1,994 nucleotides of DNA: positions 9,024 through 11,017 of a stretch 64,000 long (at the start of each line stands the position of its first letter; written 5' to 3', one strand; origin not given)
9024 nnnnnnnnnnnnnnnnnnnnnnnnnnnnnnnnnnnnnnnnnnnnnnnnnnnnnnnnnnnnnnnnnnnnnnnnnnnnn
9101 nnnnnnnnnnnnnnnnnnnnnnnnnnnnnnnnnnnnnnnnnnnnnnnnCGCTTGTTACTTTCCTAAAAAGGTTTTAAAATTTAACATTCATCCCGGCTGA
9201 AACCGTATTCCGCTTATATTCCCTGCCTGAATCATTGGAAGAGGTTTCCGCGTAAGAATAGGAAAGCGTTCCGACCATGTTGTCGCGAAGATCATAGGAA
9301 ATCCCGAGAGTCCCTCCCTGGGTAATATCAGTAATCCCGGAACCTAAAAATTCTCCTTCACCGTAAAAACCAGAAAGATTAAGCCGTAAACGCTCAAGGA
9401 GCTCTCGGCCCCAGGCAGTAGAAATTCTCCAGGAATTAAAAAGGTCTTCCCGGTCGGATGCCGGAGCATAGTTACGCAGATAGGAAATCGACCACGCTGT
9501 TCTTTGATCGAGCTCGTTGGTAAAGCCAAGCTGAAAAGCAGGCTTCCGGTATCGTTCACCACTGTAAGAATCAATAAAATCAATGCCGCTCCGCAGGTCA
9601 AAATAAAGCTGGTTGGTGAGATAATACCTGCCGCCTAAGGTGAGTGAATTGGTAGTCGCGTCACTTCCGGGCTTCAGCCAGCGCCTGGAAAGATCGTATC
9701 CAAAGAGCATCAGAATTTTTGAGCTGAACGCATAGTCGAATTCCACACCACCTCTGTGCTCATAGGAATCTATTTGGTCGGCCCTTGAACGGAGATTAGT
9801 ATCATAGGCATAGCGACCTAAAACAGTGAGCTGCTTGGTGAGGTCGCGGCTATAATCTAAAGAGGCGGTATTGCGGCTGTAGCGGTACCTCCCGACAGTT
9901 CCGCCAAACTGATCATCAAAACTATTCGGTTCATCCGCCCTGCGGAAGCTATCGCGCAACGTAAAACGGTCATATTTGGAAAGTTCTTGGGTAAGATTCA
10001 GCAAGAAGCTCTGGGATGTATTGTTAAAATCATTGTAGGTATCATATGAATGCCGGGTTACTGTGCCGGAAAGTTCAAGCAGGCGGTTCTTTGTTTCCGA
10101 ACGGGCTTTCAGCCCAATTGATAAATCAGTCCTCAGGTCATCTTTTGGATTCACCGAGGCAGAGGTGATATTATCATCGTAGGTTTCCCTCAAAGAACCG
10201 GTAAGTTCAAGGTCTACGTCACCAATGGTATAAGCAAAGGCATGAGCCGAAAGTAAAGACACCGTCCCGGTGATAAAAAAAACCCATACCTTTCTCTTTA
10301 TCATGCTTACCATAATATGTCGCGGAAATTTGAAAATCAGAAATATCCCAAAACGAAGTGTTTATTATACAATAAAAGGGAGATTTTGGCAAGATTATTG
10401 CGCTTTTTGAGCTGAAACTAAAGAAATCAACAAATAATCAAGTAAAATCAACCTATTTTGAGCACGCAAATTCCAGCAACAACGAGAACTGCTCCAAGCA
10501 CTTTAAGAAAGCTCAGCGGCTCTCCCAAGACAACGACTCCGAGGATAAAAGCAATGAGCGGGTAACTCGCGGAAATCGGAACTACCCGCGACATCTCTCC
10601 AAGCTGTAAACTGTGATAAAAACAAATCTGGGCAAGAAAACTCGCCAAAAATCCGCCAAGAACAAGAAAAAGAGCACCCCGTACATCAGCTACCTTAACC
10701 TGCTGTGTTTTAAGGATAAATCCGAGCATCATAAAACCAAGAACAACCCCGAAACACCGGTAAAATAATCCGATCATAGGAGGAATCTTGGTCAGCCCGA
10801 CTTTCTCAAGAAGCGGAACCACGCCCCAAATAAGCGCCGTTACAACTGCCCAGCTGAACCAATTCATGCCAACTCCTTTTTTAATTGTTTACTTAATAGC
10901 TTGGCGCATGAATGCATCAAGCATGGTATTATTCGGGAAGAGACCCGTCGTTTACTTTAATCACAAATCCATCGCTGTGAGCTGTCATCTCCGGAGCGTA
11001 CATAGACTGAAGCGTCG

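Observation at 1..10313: Two tandem PCP / short-OPX / beta-barrel triads: composite OPX/beta-barrel polysaccharide translocons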

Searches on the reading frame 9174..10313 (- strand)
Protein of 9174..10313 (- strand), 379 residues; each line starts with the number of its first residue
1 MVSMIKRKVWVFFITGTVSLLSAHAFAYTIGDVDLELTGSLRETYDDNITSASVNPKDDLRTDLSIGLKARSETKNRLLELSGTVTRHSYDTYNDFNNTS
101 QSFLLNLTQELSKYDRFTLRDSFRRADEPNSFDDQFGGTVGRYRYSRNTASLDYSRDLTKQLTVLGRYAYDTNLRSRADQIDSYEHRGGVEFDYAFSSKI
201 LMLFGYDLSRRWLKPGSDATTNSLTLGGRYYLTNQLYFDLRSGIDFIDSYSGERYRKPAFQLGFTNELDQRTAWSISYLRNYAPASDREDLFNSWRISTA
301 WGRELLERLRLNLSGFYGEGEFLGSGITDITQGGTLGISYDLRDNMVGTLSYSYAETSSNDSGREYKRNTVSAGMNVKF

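Call 7: search_protein_families(library=pfam, proteins=[window:9174-10313:-], max_evalue=0.01)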
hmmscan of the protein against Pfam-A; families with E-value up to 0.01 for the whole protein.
window:9174-10313:- (379 aa): 1 family
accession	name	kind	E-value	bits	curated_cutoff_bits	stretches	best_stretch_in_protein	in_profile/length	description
PF10082.15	BBP2_2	-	9.6e-13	48.2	23.7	1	303-379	302-378/378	Putative beta-barrel porin 2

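Call 8: search_protein_families(library=ncbifam, proteins=[window:9174-10313:-], max_evalue=0.01)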
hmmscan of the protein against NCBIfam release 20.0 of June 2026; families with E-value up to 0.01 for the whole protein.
window:9174-10313:- (379 aa): 2 families
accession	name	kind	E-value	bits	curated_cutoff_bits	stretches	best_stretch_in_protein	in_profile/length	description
TIGR03016.1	pepcterm_hypo_1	hypoth_equivalog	4.7e-11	42.3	90.85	1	233-379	323-477/477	TIGR03016 family PEP-CTERM system-associated outer membrane protein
TIGR03014.2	EpsL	equivalog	1e-05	24.7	275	0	20-379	5-385/385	XrtB/PEP-CTERM-associated polysaccharide biosynthesis outer membrane protein EpsL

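Call 23: list_cluster_members(proteins=[P0001, window:9174-10313:-, L001:5390-6133:+, L001:10816-11415:+, window:5356-6912:-, L001:11435-13105:+, L001:13121-14614:+, window:7742-9148:-])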
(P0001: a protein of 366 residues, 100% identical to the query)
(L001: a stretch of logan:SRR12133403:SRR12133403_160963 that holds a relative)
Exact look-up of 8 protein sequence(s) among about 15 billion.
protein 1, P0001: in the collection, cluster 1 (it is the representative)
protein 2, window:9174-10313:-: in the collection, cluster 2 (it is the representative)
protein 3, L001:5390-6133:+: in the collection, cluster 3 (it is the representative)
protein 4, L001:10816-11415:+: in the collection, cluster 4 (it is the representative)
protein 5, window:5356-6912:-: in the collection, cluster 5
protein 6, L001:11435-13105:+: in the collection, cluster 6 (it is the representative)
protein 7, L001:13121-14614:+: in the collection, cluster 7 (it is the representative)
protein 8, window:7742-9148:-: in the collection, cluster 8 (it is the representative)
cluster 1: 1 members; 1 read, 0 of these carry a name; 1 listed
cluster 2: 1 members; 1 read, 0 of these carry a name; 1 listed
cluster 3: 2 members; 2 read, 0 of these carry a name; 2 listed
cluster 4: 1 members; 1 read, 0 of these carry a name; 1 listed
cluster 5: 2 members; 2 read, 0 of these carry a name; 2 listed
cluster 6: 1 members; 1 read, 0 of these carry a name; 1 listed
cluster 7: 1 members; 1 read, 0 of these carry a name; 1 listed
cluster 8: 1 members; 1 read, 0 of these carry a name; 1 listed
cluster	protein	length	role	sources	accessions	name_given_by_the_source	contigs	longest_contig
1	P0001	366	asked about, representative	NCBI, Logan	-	-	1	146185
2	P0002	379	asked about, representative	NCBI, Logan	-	-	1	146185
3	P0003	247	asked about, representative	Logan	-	-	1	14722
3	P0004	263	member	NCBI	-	-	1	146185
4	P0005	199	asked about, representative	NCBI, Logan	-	-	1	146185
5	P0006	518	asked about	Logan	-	-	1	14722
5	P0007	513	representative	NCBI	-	-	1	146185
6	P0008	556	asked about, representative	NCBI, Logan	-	-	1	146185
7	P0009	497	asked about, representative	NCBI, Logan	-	-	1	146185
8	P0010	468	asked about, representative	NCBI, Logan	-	-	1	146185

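Call 24: find_homologous_proteins(query=window:9174-10313:-, max_evalue=0.001)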
Query window:9174-10313:- (379 aa): 44 proteins with E <= 0.001 among 3818 candidates.
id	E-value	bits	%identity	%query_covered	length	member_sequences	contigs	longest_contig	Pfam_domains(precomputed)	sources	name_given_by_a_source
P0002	6.1e-247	837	100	100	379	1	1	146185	PF10082.16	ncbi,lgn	-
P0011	2.6e-93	332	46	100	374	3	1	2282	PF10082.16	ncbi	-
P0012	1.6e-92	329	45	95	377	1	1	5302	PF10082.16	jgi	-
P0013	1.1e-90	323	42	100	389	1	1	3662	PF10082.16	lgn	-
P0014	2.5e-87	312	41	99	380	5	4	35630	PF10082.16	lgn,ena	-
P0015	5.7e-85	304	45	94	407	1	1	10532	PF10082.16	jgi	jgi:hypothetical protein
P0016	3.8e-82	295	43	94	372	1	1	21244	PF10082.16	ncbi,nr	ncbi:MAG: outer membrane beta-barrel protein [Candidatus Omnitrophica bacterium]|nr:outer membrane b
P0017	4.4e-82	295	40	99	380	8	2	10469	PF10082.16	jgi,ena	-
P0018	4.7e-82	295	40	98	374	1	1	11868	PF10082.16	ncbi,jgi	-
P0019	1.8e-81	293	40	99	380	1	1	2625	PF10082.16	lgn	-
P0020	4.1e-81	291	40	100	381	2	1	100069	PF10082.16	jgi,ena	-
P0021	4.5e-81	291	44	91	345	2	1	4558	PF10082.16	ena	-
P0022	1.5e-80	290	42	100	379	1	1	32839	PF10082.16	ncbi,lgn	-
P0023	2.6e-80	289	40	100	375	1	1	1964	PF10082.16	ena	-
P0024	1.0e-79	287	41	99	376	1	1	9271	PF10082.16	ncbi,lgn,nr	ncbi:MAG: outer membrane beta-barrel protein [Candidatus Omnitrophica bacterium]|nr:outer membrane b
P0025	3.4e-78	282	39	95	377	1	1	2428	PF10082.16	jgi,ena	-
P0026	2.2e-77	279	41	95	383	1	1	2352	PF10082.16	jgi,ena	-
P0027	1.2e-76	277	40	95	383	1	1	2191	PF10082.16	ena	-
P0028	1.3e-76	277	40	98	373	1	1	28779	PF10082.16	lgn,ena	-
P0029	2.8e-75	272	40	95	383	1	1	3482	PF10082.16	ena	-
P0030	1.2e-74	270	39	97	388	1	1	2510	PF10082.16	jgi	-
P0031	1.5e-74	270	40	95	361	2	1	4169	PF10082.16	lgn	-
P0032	4.5e-74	268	41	96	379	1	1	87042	PF10082.16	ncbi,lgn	-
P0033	1.7e-73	266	40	97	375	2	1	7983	PF10082.16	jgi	-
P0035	4.5e-71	258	36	97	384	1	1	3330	PF10082.16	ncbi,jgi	jgi:hypothetical protein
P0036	4.7e-71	258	37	94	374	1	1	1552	PF10082.16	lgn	-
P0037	1.1e-70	257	40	93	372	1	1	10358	PF10082.16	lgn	-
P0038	3.3e-70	256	38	99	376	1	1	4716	PF10082.16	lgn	-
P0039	6.8e-70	255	37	99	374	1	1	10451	PF10082.16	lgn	-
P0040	1.1e-68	251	38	93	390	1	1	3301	PF10082.16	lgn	-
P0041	3.1e-68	249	38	99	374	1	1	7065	PF10082.16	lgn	-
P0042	8.8e-68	248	37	94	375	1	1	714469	PF10082.16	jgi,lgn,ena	-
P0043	6.2e-66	241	37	98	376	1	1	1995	PF10082.16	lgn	-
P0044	4.6e-63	232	35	99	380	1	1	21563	PF10082.16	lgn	-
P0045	7.2e-63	231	38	100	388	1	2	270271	PF10082.16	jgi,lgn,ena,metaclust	metaclust:\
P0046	7.5e-61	225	34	96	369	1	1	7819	PF10082.16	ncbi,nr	ncbi:MAG: outer membrane beta-barrel protein [Candidatus Omnitrophica bacterium]|nr:outer membrane b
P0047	2.2e-58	217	33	95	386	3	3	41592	PF10082.16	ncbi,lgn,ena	-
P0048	2.4e-55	207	34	94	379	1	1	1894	PF10082.16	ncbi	-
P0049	1.6e-53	201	35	92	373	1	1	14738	PF10082.16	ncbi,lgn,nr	ncbi:MAG: outer membrane beta-barrel protein [Candidatus Omnitrophica bacterium]|nr:outer membrane b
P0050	6.4e-53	199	34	95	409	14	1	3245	PF10082.16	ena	-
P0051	2.4e-51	193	34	94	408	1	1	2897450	PF10082.16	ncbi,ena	-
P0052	1.3e-49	188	30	98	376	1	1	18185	PF10082.16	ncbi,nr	ncbi:MAG: outer membrane beta-barrel protein [Candidatus Omnitrophica bacterium]|nr:outer membrane b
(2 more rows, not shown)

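Call 28: find_encoding_contigs(protein=P0042, flank=10000, max_places=2)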
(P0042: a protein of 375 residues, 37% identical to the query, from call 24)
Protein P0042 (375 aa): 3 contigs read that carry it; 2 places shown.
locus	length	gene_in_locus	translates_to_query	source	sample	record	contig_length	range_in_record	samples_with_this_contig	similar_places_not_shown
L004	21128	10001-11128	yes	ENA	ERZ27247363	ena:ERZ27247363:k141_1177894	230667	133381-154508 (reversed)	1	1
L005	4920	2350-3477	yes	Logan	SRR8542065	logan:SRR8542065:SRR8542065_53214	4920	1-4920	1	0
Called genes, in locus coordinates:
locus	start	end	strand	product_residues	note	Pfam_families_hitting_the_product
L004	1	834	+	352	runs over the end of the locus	PF00871:Acetate_kinase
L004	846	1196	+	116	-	PF02261:Asp_decarbox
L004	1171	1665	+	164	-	PF01327:Pep_deformylase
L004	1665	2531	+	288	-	PF04055:Radical_SAM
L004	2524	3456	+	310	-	PF00890:FAD_binding_2 (faint), PF01946:Thi4 (faint), PF03486:HI0933_like (faint), PF07992:Pyr_redox_2, PF13738:Pyr_redox_3, PF00070:Pyr_redox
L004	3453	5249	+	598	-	PF17297:PEPCK_N, PF00821:PEPCK_GTP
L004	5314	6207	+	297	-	PF01259:SAICAR_synt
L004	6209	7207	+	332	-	PF03706:LPG_synthase_TM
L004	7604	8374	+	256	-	PF23023:Anti-Pycsar_Apyc1 (weak), PF00753:Lactamase_B, PF13483:Lactamase_B_3 (weak), PF12706:Lactamase_B_2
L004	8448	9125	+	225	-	PF05552:MS_channel_1st_1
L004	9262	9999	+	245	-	PF12728:HTH_17, PF13487:HD_5, PF01966:HD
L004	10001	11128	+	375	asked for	PF10082:BBP2_2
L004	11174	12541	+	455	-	PF13727:CoA_binding_3, PF02397:Bac_transf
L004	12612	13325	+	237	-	PF02563:Poly_export, PF10531:SLBB, PF22461:SLBB_2 (weak)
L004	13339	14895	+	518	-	PF02706:Wzz (weak)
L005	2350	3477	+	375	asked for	PF10082:BBP2_2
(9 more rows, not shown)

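Call 29: find_encoding_contigs(protein=P0051, flank=10000, max_places=2)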
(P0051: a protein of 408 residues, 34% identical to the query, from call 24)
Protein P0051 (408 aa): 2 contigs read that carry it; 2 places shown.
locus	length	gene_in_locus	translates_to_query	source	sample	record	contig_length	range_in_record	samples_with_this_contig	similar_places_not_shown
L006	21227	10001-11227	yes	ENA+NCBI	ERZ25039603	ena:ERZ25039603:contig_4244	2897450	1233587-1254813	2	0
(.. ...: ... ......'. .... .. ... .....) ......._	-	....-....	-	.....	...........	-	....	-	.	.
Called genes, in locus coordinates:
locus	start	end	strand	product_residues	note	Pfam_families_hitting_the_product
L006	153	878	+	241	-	PF13620:CarboxypepD_reg, PF13715:CarbopepD_reg_2 (weak)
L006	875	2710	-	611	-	PF06480:FtsH_ext, PF00004:AAA, PF17862:AAA_lid_3, PF01434:Peptidase_M41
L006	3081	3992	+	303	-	PF04055:Radical_SAM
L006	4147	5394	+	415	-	PF00070:Pyr_redox (faint), PF00890:FAD_binding_2 (weak), PF01134:GIDA (faint), PF01266:DAO (faint), PF03486:HI0933_like, PF07992:Pyr_redox_2, PF12831:FAD_oxidored, PF22780:HI0933_like_1st, +1 more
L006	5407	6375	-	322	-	PF01207:Dus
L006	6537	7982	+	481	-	PF20695:UbiD_N, PF01977:UbiD, PF20696:UbiD_C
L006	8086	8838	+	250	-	PF01209:Ubie_methyltran, PF01135:PCMT (weak), PF13489:Methyltransf_23 (faint), PF13847:Methyltransf_31, PF08241:Methyltransf_11, PF13649:Methyltransf_25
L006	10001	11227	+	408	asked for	PF10082:BBP2_2 (faint)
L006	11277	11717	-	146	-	-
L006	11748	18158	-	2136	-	PF17829:GH115_C, PF13287:Fn3_assoc, PF13290:CHB_HEX_C_1, PF13287:Fn3_assoc, PF13290:CHB_HEX_C_1, PF13287:Fn3_assoc, PF13290:CHB_HEX_C_1, PF17829:GH115_C, +16 more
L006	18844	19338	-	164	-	-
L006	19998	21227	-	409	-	PF13439:Glyco_transf_4, PF13579:Glyco_trans_4_4 (weak), PF20706:GT4-conflict, PF00534:Glycos_transf_1, PF13692:Glyco_trans_1_4, PF13524:Glyco_trans_1_2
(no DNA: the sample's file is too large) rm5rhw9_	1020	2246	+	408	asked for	PF10082:BBP2_2 (faint)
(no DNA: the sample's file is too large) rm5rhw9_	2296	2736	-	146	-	-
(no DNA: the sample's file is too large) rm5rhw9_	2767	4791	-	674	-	?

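Call 43: find_encoding_contigs(protein=P0045, flank=10000, max_places=1)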
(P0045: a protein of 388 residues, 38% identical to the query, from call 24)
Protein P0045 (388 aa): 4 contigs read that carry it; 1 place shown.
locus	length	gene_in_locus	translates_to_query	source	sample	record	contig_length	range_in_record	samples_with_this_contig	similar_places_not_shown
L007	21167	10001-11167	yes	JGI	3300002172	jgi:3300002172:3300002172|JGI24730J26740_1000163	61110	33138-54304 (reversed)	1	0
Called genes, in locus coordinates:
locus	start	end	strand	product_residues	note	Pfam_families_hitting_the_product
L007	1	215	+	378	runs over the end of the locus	PF01702:TGT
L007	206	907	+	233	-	PF01746:tRNA_m1G_MT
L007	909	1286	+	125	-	PF01245:Ribosomal_L19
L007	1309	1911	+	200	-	PF01351:RNase_HII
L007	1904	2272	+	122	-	PF08378:NERD (weak), PF02021:UPF0102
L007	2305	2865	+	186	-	PF04961:FTCD_C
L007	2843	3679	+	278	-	PF00763:THF_DHG_CYH, PF02882:THF_DHG_CYH_C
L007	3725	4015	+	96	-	PF04342:DMT_6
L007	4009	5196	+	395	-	PF05958:tRNA_U5-meth_tr, PF02475:TRM5-TYW2_MTfase (weak), PF03602:Cons_hypoth95 (weak), PF05175:MTS, PF08241:Methyltransf_11 (weak), PF09445:Methyltransf_15, PF13649:Methyltransf_25, PF13847:Methyltransf_31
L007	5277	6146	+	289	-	PF02219:MTHFR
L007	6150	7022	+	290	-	PF07992:Pyr_redox_2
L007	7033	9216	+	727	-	PF18537:CODH_A_N, PF03598:CdhC, PF19436:ACS_CODH_B_C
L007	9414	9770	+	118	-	PF12441:CopG_antitoxin (faint)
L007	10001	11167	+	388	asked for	PF10082:BBP2_2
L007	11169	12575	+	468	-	PF13727:CoA_binding_3, PF02397:Bac_transf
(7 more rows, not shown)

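Call 44: find_encoding_contigs(protein=P0020, flank=10000, max_places=1)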
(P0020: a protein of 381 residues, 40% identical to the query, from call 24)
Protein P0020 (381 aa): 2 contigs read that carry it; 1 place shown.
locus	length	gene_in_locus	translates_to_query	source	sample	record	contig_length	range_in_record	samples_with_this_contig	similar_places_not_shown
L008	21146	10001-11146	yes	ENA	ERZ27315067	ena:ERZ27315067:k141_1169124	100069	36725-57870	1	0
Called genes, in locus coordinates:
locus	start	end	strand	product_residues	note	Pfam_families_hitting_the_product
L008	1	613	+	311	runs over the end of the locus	PF02219:MTHFR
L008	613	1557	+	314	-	PF07992:Pyr_redox_2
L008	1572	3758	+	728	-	PF18537:CODH_A_N, PF03598:CdhC, PF19436:ACS_CODH_B_C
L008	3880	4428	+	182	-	PF13432:TPR_16 (faint), PF07719:TPR_2 (faint), PF13174:TPR_6 (faint), PF13428:TPR_14 (faint)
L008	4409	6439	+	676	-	-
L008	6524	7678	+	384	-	PF04055:Radical_SAM (weak)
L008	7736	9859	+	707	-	PF07719:TPR_2 (faint), PF13181:TPR_8 (faint), PF13432:TPR_16, PF14559:TPR_19, PF13424:TPR_12 (weak), PF02517:Rce1-like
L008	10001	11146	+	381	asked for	PF10082:BBP2_2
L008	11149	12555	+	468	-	PF13727:CoA_binding_3, PF02397:Bac_transf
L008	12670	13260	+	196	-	PF02563:Poly_export, PF10531:SLBB, PF22461:SLBB_2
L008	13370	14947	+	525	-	-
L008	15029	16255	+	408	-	PF01943:Polysacc_synt, PF13440:Polysacc_synt_3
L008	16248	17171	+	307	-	PF00535:Glycos_transf_2, PF10111:Glyco_tranf_2_2, PF13641:Glyco_tranf_2_3, PF13632:Glyco_trans_2_3 (weak)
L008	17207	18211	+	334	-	PF00535:Glycos_transf_2, PF13641:Glyco_tranf_2_3 (weak)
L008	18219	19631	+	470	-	PF04932:Wzy_C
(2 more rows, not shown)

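Call 77: find_encoding_contigs(protein=P0032, flank=10000, max_places=1)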
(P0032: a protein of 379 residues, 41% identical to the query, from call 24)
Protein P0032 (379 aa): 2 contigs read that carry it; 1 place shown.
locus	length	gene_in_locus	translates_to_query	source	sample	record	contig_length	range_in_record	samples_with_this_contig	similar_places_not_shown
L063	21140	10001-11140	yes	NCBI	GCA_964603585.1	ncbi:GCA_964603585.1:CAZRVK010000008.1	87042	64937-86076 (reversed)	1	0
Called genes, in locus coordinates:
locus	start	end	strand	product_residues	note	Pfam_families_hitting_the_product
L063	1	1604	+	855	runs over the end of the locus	?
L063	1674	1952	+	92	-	-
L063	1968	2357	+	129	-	PF00072:Response_reg, PF03709:OKR_DC_1_N (weak)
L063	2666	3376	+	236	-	PF01522:Polysacc_deac_1, PF03065:Glyco_hydro_57 (faint)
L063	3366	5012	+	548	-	PF02366:PMT, PF13231:PMT_2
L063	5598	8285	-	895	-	PF06165:GH94_b-supersand, PF17167:Glyco_hydro_94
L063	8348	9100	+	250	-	PF00702:Hydrolase, PF12710:HAD (weak), PF13419:HAD_2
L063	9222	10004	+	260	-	PF12728:HTH_17, PF13487:HD_5, PF01966:HD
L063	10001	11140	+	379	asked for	PF10082:BBP2_2 (weak)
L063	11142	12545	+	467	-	PF13727:CoA_binding_3, PF02397:Bac_transf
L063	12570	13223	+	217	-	PF02563:Poly_export, PF10531:SLBB, PF22461:SLBB_2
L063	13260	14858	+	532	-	PF02706:Wzz (weak), PF13807:GNVR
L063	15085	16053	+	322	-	PF01073:3Beta_HSD, PF01370:Epimerase, PF02719:Polysacc_synt_2 (faint), PF05368:NmrA (faint), PF16363:GDP_Man_Dehyd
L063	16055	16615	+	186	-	PF00908:dTDP_sugar_isom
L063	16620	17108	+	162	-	-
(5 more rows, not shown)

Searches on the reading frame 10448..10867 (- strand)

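Call 7: search_protein_families(library=pfam, proteins=[window:10448-10867:-], max_evalue=0.01)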
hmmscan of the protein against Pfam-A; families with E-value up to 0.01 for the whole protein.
window:10448-10867:- (139 aa): 3 families
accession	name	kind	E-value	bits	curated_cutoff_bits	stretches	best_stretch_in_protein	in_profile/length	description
PF00892.27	EamA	-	5.4e-22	79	28.2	1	3-136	3-133/135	EamA-like transporter family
PF10639.15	TMEM234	-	0.0071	16.9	30.1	1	73-135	48-111/113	Putative transmembrane family 234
PF03151.22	TPT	-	0.0085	15.9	30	1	26-135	28-134/291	Triose-phosphate Transporter family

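Call 8: search_protein_families(library=ncbifam, proteins=[window:10448-10867:-], max_evalue=0.01)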
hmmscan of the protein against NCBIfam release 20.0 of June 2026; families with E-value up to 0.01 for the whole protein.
window:10448-10867:- (139 aa): 10 families
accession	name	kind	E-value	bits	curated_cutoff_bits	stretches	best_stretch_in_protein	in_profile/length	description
TIGR00950.1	2A78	equivalog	2.7e-07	30.3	230.2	1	14-136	1-117/264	carboxylate/amino acid/amine transporter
NF008676.0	PRK11689.1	equivalog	6.3e-05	22.2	194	1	5-133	161-284/297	aromatic amino acid DMT transporter YddG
NF008523.0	PRK11453.1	equivalog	0.00016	21.4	472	1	54-135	203-284/299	O-acetylserine/cysteine exporter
NF002816.2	PRK02971.1-2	equivalog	0.00023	21.6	99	1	62-136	40-116/120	4-amino-4-deoxy-L-arabinose-phosphoundecaprenol flippase subunit ArnF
NF050091.1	ArAmAcExpYddG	equivalog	0.00029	20.5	300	1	9-136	12-135/285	aromatic amino acid exporter YddG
NF051482.1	EbrB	exception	0.00053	20.6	160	0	69-136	36-101/105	SMR family multidrug efflux transporter EbrB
TIGR03340.1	phn_DUF6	hypoth_equivalog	0.0019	17.9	288.15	1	4-135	146-280/281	phosphonate utilization associated putative membrane protein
NF000280.1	SMR_efflux_smr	exception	0.0022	18.5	200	1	106-138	71-103/105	multidrug efflux SMR transporter Smr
NF033470.1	SMR_qac_bcrC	exception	0.0022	18.5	225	1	41-136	5-101/114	quaternary ammonium compound efflux SMR transporter BcrC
NF047342.1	symport_RbsU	equivalog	0.004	16.7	375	1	11-131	5-129/295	ribose/proton symporter RbsU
